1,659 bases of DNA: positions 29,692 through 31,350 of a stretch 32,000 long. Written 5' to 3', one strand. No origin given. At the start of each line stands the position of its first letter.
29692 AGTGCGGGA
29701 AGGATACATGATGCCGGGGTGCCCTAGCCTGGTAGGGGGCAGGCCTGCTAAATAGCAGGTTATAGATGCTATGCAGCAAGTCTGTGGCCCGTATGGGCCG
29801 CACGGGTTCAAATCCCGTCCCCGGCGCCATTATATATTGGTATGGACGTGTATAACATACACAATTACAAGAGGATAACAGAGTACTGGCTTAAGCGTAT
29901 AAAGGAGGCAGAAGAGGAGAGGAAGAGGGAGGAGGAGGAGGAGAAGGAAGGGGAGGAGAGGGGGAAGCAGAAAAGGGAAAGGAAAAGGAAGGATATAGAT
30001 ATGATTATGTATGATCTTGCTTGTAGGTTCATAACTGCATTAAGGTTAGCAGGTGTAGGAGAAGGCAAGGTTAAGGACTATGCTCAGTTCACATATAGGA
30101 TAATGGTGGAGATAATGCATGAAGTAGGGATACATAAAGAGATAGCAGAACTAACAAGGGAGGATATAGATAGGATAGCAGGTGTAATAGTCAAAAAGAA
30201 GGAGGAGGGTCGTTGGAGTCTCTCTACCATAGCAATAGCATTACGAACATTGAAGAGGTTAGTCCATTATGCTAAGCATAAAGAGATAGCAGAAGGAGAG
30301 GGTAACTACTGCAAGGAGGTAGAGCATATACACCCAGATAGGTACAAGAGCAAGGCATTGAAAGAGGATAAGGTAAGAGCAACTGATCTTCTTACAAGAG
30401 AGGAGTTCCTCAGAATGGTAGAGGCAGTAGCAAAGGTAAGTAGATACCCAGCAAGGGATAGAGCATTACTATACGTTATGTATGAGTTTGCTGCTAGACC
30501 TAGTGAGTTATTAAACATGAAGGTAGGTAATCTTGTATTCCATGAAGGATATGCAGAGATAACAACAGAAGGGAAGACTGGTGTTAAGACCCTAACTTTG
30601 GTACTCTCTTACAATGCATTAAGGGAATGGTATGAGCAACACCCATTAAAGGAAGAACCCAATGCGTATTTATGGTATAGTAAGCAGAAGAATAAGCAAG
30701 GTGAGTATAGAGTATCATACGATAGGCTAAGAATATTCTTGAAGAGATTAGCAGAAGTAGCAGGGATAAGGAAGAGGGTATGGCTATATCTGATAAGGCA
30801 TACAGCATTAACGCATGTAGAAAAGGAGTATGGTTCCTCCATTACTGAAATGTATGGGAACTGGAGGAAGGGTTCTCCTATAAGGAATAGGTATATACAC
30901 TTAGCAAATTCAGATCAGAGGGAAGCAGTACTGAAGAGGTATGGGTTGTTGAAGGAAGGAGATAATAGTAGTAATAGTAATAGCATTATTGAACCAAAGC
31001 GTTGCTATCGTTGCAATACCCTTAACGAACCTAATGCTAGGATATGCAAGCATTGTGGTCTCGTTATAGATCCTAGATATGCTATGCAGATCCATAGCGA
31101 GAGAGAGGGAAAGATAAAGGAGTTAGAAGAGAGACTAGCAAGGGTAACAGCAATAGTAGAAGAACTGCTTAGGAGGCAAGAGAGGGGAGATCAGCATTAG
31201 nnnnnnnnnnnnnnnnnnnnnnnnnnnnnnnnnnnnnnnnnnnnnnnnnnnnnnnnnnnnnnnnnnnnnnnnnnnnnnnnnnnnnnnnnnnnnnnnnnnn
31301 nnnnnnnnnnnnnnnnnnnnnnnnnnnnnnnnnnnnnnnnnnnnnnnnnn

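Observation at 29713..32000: tRNA-Ser(GCU)/integrase junction: probable left border of an integrated mobile element that runs off the window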

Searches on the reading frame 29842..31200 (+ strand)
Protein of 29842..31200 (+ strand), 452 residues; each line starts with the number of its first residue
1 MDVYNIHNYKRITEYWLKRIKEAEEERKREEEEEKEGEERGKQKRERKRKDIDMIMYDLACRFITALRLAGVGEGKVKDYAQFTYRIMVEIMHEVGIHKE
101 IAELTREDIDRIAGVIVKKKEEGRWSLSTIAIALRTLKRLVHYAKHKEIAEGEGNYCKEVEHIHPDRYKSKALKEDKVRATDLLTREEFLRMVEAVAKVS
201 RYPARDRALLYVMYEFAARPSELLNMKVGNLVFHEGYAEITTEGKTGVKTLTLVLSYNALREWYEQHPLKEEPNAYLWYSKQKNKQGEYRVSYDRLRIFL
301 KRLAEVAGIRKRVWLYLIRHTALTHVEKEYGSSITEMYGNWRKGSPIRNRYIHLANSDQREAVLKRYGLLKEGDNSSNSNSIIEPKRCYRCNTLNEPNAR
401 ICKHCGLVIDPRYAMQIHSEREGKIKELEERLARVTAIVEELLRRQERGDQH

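Call 7: search_protein_families(library=pfam, proteins=[window:29842-31200:+], max_evalue=0.1)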
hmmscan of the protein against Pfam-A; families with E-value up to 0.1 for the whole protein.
window:29842-31200:+ (452 aa): 7 families
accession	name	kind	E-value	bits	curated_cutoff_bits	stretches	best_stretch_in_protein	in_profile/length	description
PF00589.27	Phage_integrase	-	3.2e-17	63.3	27.1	1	184-356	3-170/172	Phage integrase family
PF12773.13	DZR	-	0.00057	20.4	27.3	1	384-406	23-45/45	Double zinc ribbon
PF13248.11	Zn_ribbon_3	-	0.0069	16.3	27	1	386-409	3-26/26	zinc-ribbon domain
PF20121.4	DUF6511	-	0.01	16.7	28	0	86-118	17-49/69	Family of unknown function (DUF6511)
PF16165.10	Ferlin_C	-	0.055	13.8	29.4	0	5-59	4-55/154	Ferlin C-terminus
PF13240.11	Zn_Ribbon_1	-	0.086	13.1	25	0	388-406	2-20/23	zinc-ribbon domain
PF08124.17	Lyase_8_N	-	0.095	12.2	24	0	118-181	104-166/323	Polysaccharide lyase family 8, N terminal alpha-helical domain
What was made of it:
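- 29842..31200 (+): Integrase, a 452-aa tyrosine recombinase. It has a Xer/Cre-like two-domain fold, a Glu/Lys-rich low-complexity insert (about residues 22-53), a C-terminal CxxC...CxxC zinc ribbon and a long terminal helix. Pfam PF00589 at 3.2e-17 (call 7).
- Checked: Integrase: the ORF at 29842-31200 encodes 452 aa. It hits Pfam Phage_integrase at 3.2e-17 over residues 184-356 and carries a C-terminal zinc ribbon (call 7).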

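Call 8: find_encoding_contigs(protein=window:29842-31197:+, flank=10000, max_places=10)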
Protein window:29842-31197:+ (452 aa): no gene with exactly this product is on record in the collection.

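Call 13: find_homologous_proteins(query=window:29842-31197:+)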
Query window:29842-31197:+ (452 aa): 45 proteins with E <= 0.001 among 8000 candidates.
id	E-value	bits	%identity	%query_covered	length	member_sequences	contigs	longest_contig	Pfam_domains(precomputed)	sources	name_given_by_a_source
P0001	7.3e-288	972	98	100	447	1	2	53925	PF00589.28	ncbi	ncbi:MAG: site-specific integrase [Candidatus Nitrosocaldus sp.]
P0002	8.4e-270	913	91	99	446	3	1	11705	PF00589.28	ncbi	ncbi:MAG: site-specific integrase [Candidatus Nitrosocaldus sp.]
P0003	3.3e-217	740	77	99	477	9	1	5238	PF00589.28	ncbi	ncbi:MAG: site-specific integrase [Candidatus Nitrosocaldus sp.]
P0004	5.0e-213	726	84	86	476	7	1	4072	PF00589.28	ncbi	ncbi:MAG: tyrosine-type recombinase/integrase [Candidatus Nitrosocaldus sp.]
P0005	1.1e-211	721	90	80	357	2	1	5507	PF00589.28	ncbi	ncbi:MAG: site-specific integrase, partial [Candidatus Nitrosocaldus sp.]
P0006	2.4e-203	694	78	86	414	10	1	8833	PF00589.28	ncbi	ncbi:MAG: site-specific integrase [Candidatus Nitrosocaldus sp.]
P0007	3.3e-189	647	62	99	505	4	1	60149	PF00589.28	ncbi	ncbi:MAG: tyrosine-type recombinase/integrase [Candidatus Nitrosocaldus sp.]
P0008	6.6e-185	633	66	98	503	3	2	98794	PF00589.28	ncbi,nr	ncbi:MAG: site-specific integrase [Candidatus Nitrosocaldus sp.]|nr:site-specific integrase [Candida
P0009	2.3e-182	625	76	79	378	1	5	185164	PF00589.28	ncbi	ncbi:MAG: site-specific integrase [Candidatus Nitrosocaldus sp.]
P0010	5.3e-151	521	57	98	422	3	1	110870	PF00589.28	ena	-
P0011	1.4e-147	510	57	98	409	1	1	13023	PF00589.28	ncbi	-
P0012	5.9e-146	505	55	98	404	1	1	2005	PF00589.28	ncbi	-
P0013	2.5e-145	503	55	97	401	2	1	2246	PF00589.28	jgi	jgi:integrase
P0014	8.7e-145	501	54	98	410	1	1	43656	PF00589.28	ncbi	-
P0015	1.1e-143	497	55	97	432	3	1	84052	PF00589.28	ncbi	-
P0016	2.4e-143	496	55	97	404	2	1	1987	PF00589.28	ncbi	-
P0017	3.8e-143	496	54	98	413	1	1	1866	PF00589.28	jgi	-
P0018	1.5e-142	494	55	98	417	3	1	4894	PF00589.28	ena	-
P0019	1.0e-141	491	53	98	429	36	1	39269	PF00589.28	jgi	jgi:integrase/recombinase XerD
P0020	3.8e-140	486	59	87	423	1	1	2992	PF00589.28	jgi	jgi:site-specific recombinase XerD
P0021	5.0e-128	446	62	80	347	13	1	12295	PF00589.28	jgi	jgi:Site-specific recombinase XerC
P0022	3.4e-98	347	69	49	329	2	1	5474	PF00589.28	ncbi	ncbi:MAG: tyrosine-type recombinase/integrase, partial [Candidatus Nitrosocaldus sp.]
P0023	6.3e-92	327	43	85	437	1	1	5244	PF00589.28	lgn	-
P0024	1.4e-90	322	61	58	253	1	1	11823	PF00589.28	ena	-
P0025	1.3e-61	227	34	87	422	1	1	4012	PF00589.28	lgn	-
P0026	4.0e-39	153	31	74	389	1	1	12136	PF13240.12,PF00589.28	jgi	-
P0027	1.4e-38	151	32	77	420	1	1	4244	PF13240.12,PF00589.28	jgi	jgi:integrase/ribosomal protein L40E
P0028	1.1e-37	148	31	76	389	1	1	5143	PF13240.12,PF00589.28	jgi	-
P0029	1.5e-36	144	31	79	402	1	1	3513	PF13240.12,PF00589.28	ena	-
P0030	1.7e-36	144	34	60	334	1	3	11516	PF13240.12,PF00589.28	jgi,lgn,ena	-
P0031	2.3e-35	140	30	77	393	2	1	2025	PF13240.12,PF12773.14,PF00589.28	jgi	-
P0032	1.5e-34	138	30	77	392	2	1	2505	PF13240.12,PF13495.13,PF00589.28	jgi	-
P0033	1.9e-34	137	29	85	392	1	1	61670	PF00589.28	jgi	-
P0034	1.5e-33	134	29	85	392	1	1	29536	PF13240.12,PF00589.28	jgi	-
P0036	3.5e-32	130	32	77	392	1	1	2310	PF13240.12,PF00589.28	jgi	jgi:integrase/recombinase XerD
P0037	2.8e-31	127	28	85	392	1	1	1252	PF00589.28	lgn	-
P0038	3.6e-31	127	32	59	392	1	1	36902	PF00589.28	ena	-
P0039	6.2e-31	126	29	77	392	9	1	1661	PF13240.12,PF00589.28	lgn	-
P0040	5.6e-30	123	32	60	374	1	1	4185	PF00589.28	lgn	-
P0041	8.8e-30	122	31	77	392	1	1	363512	PF00589.28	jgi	-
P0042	2.7e-29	120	28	84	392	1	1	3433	PF00589.28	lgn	-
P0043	9.1e-27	112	30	65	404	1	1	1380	PF13495.13,PF00589.28,PF02899.24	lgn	-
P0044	7.0e-26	109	31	66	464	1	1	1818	PF00589.28,PF22823.3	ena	-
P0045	6.4e-23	99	29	75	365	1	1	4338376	PF13495.13,PF00589.28,PF02899.24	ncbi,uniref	ncbi:tyrosine-type recombinase/integrase [Methanosarcina hadiensis]|uniref:tyrosine-type recombinase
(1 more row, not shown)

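Call 14: find_encoding_contigs(protein=P0001, flank=10000, max_places=10)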
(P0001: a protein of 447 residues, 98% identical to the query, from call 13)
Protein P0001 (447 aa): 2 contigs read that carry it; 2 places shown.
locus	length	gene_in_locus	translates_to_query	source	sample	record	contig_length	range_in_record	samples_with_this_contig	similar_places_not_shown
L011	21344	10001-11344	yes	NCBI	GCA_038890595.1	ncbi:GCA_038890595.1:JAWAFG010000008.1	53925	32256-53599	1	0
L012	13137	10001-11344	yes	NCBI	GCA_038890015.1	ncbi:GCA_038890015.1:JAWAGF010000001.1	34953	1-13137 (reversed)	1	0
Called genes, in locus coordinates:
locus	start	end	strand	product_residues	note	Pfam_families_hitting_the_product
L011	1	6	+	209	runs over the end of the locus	PF04744:Monooxygenase_B (weak)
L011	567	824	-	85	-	-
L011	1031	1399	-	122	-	-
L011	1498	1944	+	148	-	PF08069:Ribosomal_S13_N, PF00312:Ribosomal_S15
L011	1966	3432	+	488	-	PF01368:DHH, PF21763:DHH_CID, PF02272:DHHA1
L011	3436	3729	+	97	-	-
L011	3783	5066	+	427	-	PF02403:Seryl_tRNA_N, PF00587:tRNA-synt_2b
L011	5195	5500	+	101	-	PF01157:Ribosomal_L21e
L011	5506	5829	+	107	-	PF03874:RNA_pol_Rpb4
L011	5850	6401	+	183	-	PF04919:DUF655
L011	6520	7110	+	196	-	PF05175:MTS, PF13847:Methyltransf_31, PF08241:Methyltransf_11 (weak), PF13649:Methyltransf_25 (weak)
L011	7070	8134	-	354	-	PF02824:TGS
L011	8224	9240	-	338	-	PF00180:Iso_dh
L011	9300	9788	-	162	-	-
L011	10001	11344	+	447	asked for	PF00589:Phage_integrase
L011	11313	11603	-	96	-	-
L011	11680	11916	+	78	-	-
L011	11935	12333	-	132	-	-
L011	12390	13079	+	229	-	-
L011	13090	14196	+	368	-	-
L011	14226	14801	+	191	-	-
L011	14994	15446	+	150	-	-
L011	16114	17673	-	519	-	PF03235:GmrSD_N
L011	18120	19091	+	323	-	-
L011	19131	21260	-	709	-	-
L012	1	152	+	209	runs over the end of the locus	PF04744:Monooxygenase_B (weak)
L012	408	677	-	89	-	-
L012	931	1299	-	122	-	-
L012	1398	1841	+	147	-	PF08069:Ribosomal_S13_N, PF00312:Ribosomal_S15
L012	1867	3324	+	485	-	PF01368:DHH, PF21763:DHH_CID, PF02272:DHHA1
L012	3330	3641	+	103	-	PF09341:Pcc1 (faint)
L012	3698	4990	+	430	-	PF02403:Seryl_tRNA_N, PF00587:tRNA-synt_2b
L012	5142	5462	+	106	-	PF01157:Ribosomal_L21e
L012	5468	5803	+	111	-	PF03874:RNA_pol_Rpb4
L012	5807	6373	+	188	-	PF04919:DUF655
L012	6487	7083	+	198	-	PF05175:MTS, PF13847:Methyltransf_31 (weak), PF08241:Methyltransf_11, PF08242:Methyltransf_12 (weak), PF13649:Methyltransf_25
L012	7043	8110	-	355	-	PF02824:TGS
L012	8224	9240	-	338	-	PF00180:Iso_dh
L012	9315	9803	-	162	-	-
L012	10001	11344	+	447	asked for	PF00589:Phage_integrase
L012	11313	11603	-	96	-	-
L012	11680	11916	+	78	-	-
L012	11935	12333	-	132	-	-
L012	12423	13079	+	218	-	-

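Call 27: search_protein_families(library=pfam, proteins=[L011:11313-11603:-, L011:11680-11916:+, L011:11935-12333:-, L011:12390-13079:+, L011:13090-14196:+, L011:14226-14801:+, L011:14994-15446:+, L011:16114-17673:-, L011:18120-19091:+, L011:19131-21260:-], max_evalue=0.05)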
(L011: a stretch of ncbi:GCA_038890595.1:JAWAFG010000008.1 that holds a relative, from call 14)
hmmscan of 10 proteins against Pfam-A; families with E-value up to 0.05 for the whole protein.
L011:11313-11603:- (96 aa): 1 family
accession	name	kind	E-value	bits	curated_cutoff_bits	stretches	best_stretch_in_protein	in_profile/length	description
PF07267.16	Nucleo_P87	-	0.033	13.5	25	1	8-86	263-341/650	Nucleopolyhedrovirus capsid protein P87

L011:11680-11916:+ (78 aa): 0 families

L011:11935-12333:- (132 aa): 0 families

L011:12390-13079:+ (229 aa): 0 families

L011:13090-14196:+ (368 aa): 1 family
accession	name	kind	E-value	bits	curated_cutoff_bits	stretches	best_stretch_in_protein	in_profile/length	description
PF21694.2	DNA_pol3_delta_C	-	0.017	15.5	27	1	147-202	22-77/121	DNA polymerase III delta subunit, C-terminal domain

L011:14226-14801:+ (191 aa): 0 families

L011:14994-15446:+ (150 aa): 0 families

L011:16114-17673:- (519 aa): 2 families
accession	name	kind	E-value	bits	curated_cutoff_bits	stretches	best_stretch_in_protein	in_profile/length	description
PF03235.19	GmrSD_N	-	8e-28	98.3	33.2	1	4-200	8-196/199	GmrSD restriction endonuclease, N-terminal domain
PF07510.16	GmrSD_C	-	0.00047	20.5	23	1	387-498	23-134/138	GmrSD restriction endonucleases, C-terminal domain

L011:18120-19091:+ (323 aa): 4 families
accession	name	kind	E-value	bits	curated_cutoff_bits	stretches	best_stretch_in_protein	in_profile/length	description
PF08286.16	Spc24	-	0.003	18.2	25.3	1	114-189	22-85/109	Spc24 subunit of Ndc80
PF03312.20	DUF272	-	0.0041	17.9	25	1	231-279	8-53/124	Protein of unknown function (DUF272)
PF06391.18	MAT1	-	0.0087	16.4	25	1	83-157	106-180/201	CDK-activating kinase assembly factor MAT1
PF25693.1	Phage_Y01A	-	0.025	15.5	27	0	254-314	23-80/92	Bacteriophage T4-like Y01A protein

L011:19131-21260:- (709 aa): 0 families
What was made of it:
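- GmrSD_N hits at 8e-28 (call 27).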

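Call 28: search_protein_families(library=phrogs, proteins=[window:29842-31200:+, L011:11313-11603:-, L011:11680-11916:+, L011:11935-12333:-, L011:12390-13079:+, L011:13090-14196:+, L011:14226-14801:+, L011:14994-15446:+, L011:18120-19091:+, L011:19131-21260:-], max_evalue=0.01)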
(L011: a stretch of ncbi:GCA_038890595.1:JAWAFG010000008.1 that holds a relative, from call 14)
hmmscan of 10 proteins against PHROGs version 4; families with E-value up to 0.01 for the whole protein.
window:29842-31200:+ (452 aa): 2 families
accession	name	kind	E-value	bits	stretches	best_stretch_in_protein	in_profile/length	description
phrog_1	-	integration and excision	4.5e-28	99.9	1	8-395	131-476/611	integrase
phrog_216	-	integration and excision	1.9e-19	70.9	1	174-365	46-235/301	integrase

L011:11313-11603:- (96 aa): 0 families

L011:11680-11916:+ (78 aa): 0 families

L011:11935-12333:- (132 aa): 0 families

L011:12390-13079:+ (229 aa): 0 families

L011:13090-14196:+ (368 aa): 0 families

L011:14226-14801:+ (191 aa): 0 families

L011:14994-15446:+ (150 aa): 0 families

L011:18120-19091:+ (323 aa): 0 families

L011:19131-21260:- (709 aa): 0 families
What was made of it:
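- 31169..31459 (-): 96-aa gene convergent with the integrase and overlapping it by 32 nt. It has a coiled-coil N-terminus and a Thr/Pro/Ala/Asn-rich tail. Function unknown. No Pfam or PHROG hit (calls 7, 27, 28).
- Most cargo genes are ORFans with no Pfam or PHROG hit (calls 27, 28), and the right part of the element is unseen.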

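Call 32: find_encoding_contigs(protein=P0009, flank=10000, max_places=6)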
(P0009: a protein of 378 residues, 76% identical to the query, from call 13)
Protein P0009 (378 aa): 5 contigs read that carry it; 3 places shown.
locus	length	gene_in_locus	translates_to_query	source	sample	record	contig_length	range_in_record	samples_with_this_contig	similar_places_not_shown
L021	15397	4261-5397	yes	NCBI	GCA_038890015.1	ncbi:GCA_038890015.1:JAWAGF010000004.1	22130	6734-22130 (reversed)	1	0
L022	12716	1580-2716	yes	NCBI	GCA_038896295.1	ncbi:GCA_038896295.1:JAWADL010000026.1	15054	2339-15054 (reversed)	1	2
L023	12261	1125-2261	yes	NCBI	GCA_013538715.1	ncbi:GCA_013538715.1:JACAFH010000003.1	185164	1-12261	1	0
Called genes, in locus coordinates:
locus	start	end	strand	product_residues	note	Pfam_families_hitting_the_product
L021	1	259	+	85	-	?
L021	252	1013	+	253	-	PF00590:TP_methylase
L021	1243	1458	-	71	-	-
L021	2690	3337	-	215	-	PF00881:Nitroreductase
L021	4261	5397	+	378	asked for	PF00589:Phage_integrase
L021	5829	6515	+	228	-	PF26618:DUF8196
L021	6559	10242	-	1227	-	PF20473:MmeI_Mtase (faint), PF07669:Eco57I, PF02384:N6_Mtase, PF12950:TaqI_C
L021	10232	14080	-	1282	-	PF09565:RE_NgoFVII (faint), PF13091:PLDc_2, PF00176:SNF2-rel_dom, PF00270:DEAD (weak), PF04851:ResIII, PF00271:Helicase_C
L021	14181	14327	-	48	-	-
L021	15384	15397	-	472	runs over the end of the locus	PF00353:HemolysinCabind (weak)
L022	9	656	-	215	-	PF00881:Nitroreductase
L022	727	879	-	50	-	-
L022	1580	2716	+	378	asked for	PF00589:Phage_integrase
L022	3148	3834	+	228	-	PF26618:DUF8196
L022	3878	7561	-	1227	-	PF20473:MmeI_Mtase (faint), PF07669:Eco57I, PF02384:N6_Mtase, PF12950:TaqI_C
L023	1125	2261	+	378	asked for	PF00589:Phage_integrase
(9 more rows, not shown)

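Call 39: find_related_loci(query=window:29842-31197:+, collection=viral_contigs, flank=10000)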
Query window:29842-31197:+ (452 aa) in viral_contigs; peptide patterns used: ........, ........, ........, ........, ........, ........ (x = any residue, [..] = any of these).
3 stretches matched a pattern, but none encodes a relative of the query by tblastn (E <= 1e-3).

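Call 40: find_related_loci(query=L011:19131-21257:-, collection=viral_contigs, flank=10000)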
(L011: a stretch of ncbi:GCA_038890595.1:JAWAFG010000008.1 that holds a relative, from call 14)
Query L011:19131-21257:- (708 aa) in viral_contigs; peptide patterns used: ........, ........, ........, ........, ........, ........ (x = any residue, [..] = any of these).
2 stretches matched a pattern, but none encodes a relative of the query by tblastn (E <= 1e-3).
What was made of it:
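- IMG/VR holds no relatives of the integrase or of the 709-aa protein (calls 39, 40).
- Tried and rejected: IMG/VR scans with the integrase and with the 709-aa protein found no relatives (calls 39, 40).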

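Call 46: find_related_loci(query=A3, collection=genome_contigs, flank=10000)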
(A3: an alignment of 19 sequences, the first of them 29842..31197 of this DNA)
Query A3 (452 aa) in genome_contigs; peptide patterns used: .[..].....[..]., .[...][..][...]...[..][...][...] (x = any residue, [..] = any of these).
222 stretches matched a pattern; 172 encode a relative of the query (tblastn E <= 1e-3); the best 80 are kept; 80 distinct loci.
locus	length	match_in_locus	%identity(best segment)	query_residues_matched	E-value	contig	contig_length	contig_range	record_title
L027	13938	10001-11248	78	5-452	0e+0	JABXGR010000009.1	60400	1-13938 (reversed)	MAG: Candidatus Nitrosocaldus schleperae isolate JZ-1.bins.77 NODE_9_length_60400_cov_5.14314, whole genome shotgun sequ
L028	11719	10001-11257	66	6-446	0e+0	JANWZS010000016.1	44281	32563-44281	MAG: Candidatus Nitrosocaldus sp. isolate SKYG19 NODE_16_length_44281_cov_5.031694, whole genome shotgun sequence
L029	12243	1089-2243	75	76-445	0e+0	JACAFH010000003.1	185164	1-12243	MAG: Candidatus Nitrosothermus koennekii isolate QQ.bins.88 NODE_3_length_185164_cov_12.5162, whole genome shotgun seque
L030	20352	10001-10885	62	5-301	7e-115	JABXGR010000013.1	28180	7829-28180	MAG: Candidatus Nitrosocaldus schleperae isolate JZ-1.bins.77 NODE_13_length_28180_cov_4.65494, whole genome shotgun seq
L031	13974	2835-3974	35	48-442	3e-72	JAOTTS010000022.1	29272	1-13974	MAG: Nitrosopumilus sp. isolate 13_July_SF_Bin28 13_July_SF_Bin28_scaffold_441_c1, whole genome shotgun sequence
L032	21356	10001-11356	63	1-450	7e-153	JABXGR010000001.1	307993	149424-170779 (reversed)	MAG: Candidatus Nitrosocaldus schleperae isolate JZ-1.bins.77 NODE_1_length_307993_cov_5.23011, whole genome shotgun seq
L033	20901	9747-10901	31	43-443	2e-54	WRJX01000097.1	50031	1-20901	MAG: Candidatus Bathycorpusculum sp. isolate Nt197P4bin22 JGI24705J35276_12238745, whole genome shotgun sequence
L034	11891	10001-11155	31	43-443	2e-53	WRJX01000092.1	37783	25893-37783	MAG: Candidatus Bathycorpusculum sp. isolate Nt197P4bin22 JGI24705J35276_12238690, whole genome shotgun sequence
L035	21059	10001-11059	27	64-432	8e-43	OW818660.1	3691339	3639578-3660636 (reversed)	metagenome genome assembly, chromosome: 1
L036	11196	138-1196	28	64-432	9e-43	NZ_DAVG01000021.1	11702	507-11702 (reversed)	MAG: Methanosarcina sp. UBA5 UBA5_contig_10396, whole genome shotgun sequence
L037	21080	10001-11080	27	64-446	2e-42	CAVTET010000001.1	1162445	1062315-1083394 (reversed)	MAG: uncultured Methanosarcinaceae archaeon isolate MFD01716.bin.1.47 genome assembly, contig: contig_14181, whole genom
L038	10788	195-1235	26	63-440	3e-40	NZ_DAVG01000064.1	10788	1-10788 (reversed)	MAG: Methanosarcina sp. UBA5 UBA5_contig_4420, whole genome shotgun sequence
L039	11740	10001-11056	26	58-440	2e-39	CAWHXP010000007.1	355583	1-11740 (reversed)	MAG: uncultured Methanosarcinaceae archaeon isolate MFD01476.bin.2.7 genome assembly, contig: contig_44542, whole genome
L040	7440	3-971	30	101-445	2e-39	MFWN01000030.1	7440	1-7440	MAG: Candidatus Pacearchaeota archaeon RBG_13_36_9 RBG_13_scaffold_16458, whole genome shotgun sequence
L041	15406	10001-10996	34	100-443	1e-53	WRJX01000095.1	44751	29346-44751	MAG: Candidatus Bathycorpusculum sp. isolate Nt197P4bin22 JGI24705J35276_12238721, whole genome shotgun sequence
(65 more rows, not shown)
